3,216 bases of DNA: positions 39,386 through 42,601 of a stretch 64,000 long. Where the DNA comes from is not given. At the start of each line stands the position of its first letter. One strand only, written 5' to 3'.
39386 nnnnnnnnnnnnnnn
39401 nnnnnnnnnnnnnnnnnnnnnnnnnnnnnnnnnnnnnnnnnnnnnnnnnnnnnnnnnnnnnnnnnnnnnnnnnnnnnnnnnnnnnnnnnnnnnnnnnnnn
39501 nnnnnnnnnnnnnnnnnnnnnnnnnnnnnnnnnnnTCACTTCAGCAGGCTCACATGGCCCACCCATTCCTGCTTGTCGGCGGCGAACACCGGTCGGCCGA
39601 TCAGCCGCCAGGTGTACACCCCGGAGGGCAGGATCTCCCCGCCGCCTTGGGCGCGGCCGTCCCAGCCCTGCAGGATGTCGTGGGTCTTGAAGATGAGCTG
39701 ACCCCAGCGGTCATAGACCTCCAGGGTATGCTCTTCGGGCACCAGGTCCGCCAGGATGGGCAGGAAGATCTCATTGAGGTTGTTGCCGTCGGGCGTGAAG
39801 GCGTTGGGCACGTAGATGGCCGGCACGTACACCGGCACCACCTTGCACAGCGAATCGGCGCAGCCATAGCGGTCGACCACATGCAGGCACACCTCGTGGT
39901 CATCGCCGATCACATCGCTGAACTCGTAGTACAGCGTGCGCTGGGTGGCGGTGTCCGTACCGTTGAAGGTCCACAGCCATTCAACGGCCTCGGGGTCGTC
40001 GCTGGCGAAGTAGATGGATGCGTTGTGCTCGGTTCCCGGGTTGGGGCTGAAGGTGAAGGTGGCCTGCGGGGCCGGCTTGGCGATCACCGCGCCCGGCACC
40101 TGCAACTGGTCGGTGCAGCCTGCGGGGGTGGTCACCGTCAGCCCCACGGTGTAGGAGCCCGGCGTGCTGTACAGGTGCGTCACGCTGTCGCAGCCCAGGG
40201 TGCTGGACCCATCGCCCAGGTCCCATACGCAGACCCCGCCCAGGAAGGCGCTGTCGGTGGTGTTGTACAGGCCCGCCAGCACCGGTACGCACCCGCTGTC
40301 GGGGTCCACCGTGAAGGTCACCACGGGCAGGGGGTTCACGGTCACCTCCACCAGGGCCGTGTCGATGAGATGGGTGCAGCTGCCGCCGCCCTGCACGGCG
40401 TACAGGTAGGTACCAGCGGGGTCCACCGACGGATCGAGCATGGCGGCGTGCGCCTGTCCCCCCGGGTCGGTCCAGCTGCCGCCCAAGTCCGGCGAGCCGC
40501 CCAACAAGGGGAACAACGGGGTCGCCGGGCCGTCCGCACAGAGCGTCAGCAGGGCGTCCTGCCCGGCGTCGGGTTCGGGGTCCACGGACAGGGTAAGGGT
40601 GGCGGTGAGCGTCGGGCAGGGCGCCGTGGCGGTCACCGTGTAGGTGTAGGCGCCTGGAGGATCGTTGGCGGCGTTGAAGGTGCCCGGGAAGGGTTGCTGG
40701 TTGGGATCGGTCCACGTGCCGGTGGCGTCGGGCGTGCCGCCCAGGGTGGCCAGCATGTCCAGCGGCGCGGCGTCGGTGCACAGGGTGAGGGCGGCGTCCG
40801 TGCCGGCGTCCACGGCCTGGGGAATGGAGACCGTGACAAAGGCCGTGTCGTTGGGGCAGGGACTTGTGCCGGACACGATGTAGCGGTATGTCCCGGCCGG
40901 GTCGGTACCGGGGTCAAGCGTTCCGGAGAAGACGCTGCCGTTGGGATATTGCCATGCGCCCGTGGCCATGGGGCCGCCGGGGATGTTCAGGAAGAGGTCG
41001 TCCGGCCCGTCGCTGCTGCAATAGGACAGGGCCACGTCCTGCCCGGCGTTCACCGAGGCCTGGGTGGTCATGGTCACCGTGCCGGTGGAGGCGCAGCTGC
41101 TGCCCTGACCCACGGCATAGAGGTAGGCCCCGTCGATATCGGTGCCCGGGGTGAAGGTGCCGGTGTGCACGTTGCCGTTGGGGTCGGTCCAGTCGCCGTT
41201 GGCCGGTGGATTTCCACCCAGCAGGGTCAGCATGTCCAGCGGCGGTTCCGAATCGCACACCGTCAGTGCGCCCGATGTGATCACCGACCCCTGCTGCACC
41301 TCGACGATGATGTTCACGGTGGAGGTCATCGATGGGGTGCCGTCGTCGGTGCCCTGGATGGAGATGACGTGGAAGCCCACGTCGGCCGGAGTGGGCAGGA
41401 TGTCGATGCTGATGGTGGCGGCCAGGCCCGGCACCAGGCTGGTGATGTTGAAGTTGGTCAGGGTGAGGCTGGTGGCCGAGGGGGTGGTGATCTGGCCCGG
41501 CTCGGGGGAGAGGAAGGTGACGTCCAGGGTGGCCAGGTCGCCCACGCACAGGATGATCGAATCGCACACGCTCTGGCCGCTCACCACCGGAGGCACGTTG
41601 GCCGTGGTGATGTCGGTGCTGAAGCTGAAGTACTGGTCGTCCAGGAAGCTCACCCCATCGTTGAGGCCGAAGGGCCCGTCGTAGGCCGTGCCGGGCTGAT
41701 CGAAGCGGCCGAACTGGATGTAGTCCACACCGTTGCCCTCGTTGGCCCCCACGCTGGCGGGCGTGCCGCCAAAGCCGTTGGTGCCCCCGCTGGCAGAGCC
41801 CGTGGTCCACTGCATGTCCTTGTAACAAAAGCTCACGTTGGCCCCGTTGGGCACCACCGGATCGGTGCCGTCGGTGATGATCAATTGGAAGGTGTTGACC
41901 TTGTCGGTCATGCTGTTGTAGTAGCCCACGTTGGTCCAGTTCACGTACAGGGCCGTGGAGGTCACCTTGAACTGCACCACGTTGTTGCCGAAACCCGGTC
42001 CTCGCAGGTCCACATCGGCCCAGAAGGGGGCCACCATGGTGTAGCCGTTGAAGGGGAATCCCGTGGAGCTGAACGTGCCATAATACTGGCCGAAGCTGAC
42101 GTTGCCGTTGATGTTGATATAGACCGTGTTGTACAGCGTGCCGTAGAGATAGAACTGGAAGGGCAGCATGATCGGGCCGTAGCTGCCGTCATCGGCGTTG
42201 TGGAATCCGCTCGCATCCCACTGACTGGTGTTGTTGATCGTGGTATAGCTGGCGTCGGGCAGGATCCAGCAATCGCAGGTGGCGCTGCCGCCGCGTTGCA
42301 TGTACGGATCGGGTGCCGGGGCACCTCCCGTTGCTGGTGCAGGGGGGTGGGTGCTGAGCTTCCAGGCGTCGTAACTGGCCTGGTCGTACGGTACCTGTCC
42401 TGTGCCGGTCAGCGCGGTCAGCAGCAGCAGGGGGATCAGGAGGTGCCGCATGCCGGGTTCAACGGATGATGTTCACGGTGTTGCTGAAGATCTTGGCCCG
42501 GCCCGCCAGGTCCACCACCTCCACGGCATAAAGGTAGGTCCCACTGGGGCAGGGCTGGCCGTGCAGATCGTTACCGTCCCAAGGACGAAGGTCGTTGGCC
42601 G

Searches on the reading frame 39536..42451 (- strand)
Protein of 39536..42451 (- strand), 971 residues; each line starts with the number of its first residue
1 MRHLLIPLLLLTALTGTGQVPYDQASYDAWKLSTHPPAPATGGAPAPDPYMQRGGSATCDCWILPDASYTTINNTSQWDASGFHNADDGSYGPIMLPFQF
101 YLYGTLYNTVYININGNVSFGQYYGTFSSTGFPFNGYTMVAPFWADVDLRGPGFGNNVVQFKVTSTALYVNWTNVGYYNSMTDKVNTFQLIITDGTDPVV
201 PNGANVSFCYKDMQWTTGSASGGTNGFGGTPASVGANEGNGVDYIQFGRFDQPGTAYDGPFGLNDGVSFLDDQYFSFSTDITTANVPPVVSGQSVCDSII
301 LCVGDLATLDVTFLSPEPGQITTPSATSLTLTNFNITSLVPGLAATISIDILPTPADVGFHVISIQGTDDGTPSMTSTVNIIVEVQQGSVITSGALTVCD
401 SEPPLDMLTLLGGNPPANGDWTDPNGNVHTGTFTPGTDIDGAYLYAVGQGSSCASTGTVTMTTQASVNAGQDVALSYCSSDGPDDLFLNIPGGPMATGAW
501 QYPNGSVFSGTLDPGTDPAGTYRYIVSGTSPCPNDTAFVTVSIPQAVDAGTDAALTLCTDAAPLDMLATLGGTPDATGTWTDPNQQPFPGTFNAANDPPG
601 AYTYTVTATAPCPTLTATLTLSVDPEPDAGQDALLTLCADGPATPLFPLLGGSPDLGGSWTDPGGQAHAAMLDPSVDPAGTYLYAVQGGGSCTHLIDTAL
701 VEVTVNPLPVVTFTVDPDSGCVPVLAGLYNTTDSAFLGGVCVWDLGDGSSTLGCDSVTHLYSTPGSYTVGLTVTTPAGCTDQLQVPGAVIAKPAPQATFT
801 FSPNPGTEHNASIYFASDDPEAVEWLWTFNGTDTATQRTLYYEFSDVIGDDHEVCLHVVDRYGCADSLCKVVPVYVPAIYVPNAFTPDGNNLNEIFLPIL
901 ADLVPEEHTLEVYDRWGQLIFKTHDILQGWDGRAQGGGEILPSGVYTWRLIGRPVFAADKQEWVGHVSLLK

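Call 3: search_protein_families(library=pfam, proteins=[window:39536-42451:-], max_evalue=0.1)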
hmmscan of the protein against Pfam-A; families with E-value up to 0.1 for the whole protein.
window:39536-42451:- (971 aa): 4 families
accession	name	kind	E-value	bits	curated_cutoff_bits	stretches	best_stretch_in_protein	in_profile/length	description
PF06119.19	NIDO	-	1.8e-20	74.2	25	2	165-245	79-155/186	Nidogen-like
PF13585.12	CHU_C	-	4.5e-14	52.8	27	1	880-950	2-70/86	CHU_C Type IX secretion signal domain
PF18911.6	PKD_4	-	1.4e-11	44.8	27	1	742-782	38-77/85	PKD domain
PF00801.26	PKD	-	1.2e-09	38.5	23.5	1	743-780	34-72/80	PKD domain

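Call 4: search_protein_families(library=ncbifam, proteins=[window:39536-42451:-], max_evalue=0.1)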
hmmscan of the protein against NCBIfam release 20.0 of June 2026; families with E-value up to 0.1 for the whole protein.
window:39536-42451:- (971 aa): 2 families
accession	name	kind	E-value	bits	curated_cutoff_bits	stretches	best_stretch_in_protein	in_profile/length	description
TIGR04131.1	Bac_Flav_CTERM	domain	3.7e-09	36.6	35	1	880-969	2-83/85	T9SS type B sorting domain-containing protein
TIGR00864.1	PCC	subfamily_domain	0.00049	16.6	1861.4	1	677-793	1365-1478/2700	polycystin cation channel protein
